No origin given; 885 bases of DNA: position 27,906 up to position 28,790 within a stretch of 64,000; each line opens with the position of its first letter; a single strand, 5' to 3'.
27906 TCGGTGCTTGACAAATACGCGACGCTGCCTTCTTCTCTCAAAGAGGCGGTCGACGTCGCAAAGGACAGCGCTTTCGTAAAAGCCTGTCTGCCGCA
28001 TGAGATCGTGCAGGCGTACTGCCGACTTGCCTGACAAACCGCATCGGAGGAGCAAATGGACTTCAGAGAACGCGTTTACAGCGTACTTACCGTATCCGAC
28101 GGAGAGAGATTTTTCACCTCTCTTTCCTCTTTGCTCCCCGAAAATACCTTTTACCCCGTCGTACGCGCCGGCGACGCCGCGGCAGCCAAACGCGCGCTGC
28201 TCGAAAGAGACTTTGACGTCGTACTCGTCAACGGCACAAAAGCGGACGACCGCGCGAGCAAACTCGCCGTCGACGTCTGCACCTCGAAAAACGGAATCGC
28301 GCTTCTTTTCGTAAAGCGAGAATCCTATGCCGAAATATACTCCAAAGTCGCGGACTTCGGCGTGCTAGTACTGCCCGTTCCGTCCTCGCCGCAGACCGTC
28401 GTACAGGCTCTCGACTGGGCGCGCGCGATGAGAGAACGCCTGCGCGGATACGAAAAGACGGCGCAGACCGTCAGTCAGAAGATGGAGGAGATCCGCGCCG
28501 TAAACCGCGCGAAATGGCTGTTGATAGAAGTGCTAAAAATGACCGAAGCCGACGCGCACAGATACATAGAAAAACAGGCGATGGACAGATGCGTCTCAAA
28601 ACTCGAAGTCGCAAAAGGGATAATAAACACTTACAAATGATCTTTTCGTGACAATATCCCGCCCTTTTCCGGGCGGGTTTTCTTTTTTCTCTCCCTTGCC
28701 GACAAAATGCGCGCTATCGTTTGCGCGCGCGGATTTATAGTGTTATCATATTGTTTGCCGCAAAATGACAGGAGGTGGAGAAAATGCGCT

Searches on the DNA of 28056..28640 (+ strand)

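Call 57: search_with_rna_model(model_id=R2, sources=[L001, L002, L003, L004, L005, L006, L007, L008, L009, L010, L011, L012, L013, L014, L015, L016, L017, L018, L019, L020, L021, L022, L023, L024, L025, L026, L027, L028, L029, L030, L031, L032, L033, L034, L035, L036, L037, L038, L039, L040, L041, L042, L043, L044, L045, L046, L047, L048, L049, L050, L051, L052, L053, L054, L055, L056, L057, L058, L059, L060, L061, L062, L063, L064, L065, L066, L067, L068, L069, L070, L071, L072, L073, L074, L075, L076, L077, L078, L079, L080], max_evalue=1, show_alignments=4)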
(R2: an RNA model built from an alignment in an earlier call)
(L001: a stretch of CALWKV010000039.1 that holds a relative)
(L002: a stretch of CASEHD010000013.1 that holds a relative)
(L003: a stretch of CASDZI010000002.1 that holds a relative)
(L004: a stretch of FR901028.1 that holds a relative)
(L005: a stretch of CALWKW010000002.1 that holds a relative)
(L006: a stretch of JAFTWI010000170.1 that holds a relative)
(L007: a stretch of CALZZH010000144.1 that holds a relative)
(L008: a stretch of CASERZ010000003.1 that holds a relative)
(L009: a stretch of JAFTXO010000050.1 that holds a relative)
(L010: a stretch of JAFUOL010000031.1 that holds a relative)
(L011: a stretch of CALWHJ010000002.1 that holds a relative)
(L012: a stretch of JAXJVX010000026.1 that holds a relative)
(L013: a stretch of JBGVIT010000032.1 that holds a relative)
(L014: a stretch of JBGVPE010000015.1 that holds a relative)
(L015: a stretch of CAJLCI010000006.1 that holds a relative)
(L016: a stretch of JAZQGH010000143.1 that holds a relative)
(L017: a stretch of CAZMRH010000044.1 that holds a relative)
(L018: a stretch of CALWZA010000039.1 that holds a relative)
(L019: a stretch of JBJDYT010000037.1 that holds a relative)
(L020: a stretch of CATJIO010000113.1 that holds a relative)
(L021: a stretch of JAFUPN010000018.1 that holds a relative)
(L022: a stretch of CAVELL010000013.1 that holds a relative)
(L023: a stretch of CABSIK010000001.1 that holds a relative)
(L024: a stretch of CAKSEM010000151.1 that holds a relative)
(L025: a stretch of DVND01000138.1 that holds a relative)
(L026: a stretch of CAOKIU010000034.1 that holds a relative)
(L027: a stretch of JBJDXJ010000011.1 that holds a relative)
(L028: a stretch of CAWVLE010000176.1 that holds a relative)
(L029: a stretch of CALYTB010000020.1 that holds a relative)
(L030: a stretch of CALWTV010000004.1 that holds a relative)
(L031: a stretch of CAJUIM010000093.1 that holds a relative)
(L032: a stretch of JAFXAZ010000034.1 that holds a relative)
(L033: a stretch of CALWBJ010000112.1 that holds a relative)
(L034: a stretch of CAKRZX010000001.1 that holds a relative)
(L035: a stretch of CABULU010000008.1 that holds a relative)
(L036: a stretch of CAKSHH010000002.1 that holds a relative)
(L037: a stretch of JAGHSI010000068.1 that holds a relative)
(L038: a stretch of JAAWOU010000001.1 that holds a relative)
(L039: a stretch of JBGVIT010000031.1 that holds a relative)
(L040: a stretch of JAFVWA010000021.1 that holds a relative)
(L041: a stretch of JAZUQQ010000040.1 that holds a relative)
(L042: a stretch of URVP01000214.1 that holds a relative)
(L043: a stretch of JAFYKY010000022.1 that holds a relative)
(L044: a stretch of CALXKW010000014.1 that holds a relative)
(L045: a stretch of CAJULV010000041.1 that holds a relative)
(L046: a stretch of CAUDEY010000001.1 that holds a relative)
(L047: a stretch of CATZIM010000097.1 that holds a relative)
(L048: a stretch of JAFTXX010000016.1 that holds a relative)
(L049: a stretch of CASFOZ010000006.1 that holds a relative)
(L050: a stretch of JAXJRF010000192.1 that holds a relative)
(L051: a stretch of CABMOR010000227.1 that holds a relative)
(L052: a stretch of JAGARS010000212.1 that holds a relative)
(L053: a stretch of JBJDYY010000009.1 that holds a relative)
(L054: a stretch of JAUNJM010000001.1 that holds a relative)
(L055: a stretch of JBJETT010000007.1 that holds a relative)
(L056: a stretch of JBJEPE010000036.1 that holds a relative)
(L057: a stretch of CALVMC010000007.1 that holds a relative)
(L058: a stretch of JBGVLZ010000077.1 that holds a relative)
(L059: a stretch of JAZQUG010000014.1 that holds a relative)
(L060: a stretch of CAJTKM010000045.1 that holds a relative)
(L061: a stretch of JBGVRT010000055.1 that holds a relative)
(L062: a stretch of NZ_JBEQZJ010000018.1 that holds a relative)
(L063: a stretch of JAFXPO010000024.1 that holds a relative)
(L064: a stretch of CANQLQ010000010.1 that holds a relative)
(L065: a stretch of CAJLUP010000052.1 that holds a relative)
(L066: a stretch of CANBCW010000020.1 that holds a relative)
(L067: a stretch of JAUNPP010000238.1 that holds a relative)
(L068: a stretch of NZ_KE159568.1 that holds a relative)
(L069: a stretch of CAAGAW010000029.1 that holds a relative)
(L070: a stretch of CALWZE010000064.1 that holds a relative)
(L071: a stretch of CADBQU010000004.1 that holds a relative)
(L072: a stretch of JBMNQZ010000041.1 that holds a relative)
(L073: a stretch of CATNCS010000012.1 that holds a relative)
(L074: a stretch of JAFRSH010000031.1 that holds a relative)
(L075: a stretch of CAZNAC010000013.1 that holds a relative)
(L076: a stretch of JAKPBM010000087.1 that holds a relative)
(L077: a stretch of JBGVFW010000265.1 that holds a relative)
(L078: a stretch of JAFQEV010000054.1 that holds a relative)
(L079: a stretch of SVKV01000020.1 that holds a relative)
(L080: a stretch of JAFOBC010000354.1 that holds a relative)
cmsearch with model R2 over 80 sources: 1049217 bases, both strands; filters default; matches with E-value up to 1: 9.
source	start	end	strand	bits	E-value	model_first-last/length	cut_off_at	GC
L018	5248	5276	+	19.8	0.038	1-36/36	no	0.41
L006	911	945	+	18.3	0.099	1-36/36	no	0.29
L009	4717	4751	+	18.1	0.11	1-36/36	no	0.46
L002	6358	6392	+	17.7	0.14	1-36/36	no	0.49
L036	6722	6751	-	17.6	0.15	1-36/36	no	0.5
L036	15552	15587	+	16.5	0.28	1-36/36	no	0.47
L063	10618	10649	+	16.5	0.29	1-36/36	no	0.53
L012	2869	2910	-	15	0.74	1-36/36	no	0.38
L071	3027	3066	-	14.8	0.81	1-36/36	no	0.32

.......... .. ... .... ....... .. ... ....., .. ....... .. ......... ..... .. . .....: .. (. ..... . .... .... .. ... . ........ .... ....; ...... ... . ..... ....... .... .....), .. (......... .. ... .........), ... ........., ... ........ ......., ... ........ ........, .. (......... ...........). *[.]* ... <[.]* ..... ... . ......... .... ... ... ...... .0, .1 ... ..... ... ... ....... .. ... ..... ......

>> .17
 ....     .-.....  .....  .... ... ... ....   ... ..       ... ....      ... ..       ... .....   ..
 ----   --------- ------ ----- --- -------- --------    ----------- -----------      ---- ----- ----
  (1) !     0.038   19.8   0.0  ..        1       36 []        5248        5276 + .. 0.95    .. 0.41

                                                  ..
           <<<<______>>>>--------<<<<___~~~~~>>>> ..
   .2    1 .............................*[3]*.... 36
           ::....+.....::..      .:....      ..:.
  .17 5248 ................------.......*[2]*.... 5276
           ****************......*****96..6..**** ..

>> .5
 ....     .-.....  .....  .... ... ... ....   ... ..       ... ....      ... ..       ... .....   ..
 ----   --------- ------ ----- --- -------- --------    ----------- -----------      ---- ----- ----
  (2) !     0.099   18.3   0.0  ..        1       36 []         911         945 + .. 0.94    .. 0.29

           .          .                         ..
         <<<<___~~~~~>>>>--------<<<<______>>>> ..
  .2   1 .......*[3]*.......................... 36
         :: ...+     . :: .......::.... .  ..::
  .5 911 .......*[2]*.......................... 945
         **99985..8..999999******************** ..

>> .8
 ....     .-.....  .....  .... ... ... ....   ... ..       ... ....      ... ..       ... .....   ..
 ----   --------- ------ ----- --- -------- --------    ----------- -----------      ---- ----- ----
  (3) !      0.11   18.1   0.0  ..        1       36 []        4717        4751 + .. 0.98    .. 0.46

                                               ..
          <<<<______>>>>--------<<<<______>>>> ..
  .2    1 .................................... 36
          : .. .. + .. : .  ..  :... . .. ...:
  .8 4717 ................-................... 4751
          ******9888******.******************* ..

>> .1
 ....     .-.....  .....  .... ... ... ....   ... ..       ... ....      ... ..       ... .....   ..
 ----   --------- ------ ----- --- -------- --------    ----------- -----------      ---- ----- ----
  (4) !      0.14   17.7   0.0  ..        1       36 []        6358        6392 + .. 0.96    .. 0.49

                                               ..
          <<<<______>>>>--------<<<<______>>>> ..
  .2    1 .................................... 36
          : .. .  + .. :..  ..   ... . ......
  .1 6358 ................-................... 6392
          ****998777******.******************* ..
